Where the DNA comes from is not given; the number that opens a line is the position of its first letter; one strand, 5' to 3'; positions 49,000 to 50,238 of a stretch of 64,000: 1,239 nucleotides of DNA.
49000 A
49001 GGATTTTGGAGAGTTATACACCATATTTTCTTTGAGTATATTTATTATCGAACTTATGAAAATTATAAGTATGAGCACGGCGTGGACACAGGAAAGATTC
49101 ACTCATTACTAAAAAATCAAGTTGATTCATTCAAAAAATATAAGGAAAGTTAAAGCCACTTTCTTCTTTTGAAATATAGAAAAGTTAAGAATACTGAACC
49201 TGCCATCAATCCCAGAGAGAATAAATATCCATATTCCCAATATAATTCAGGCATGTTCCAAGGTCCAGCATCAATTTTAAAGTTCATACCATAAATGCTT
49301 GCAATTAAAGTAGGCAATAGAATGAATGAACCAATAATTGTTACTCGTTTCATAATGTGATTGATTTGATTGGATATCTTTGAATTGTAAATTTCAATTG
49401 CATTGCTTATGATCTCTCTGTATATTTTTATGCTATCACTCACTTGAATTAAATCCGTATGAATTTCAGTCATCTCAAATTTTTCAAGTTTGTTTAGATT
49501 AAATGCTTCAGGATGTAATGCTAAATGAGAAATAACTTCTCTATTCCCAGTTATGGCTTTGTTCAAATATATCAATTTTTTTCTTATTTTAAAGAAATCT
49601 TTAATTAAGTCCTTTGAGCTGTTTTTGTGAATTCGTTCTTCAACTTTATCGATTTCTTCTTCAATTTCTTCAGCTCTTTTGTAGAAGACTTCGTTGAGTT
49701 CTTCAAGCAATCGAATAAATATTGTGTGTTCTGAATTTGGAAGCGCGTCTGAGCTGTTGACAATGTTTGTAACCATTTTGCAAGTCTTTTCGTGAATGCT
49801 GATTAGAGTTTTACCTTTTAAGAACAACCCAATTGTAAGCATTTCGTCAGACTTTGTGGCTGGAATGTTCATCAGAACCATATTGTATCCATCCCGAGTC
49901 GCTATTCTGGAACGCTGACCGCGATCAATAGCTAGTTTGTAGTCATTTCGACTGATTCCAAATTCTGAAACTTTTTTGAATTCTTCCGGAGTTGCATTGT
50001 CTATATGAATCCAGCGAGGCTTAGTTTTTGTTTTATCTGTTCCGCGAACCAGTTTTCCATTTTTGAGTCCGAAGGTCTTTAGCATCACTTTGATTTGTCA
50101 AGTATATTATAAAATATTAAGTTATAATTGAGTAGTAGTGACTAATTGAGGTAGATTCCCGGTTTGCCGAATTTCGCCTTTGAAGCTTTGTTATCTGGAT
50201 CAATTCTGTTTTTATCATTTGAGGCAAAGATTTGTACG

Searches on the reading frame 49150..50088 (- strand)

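Call 22: search_protein_families(library=pfam, proteins=[window:49150-50088:-], max_evalue=0.001)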
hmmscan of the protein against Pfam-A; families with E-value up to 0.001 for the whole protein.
window:49150-50088:- (312 aa): 1 family
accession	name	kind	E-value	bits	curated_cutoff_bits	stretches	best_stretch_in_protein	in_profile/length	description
PF01544.23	CorA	-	3.6e-59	200.9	27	1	24-308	4-292/292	CorA-like Mg2+ transporter protein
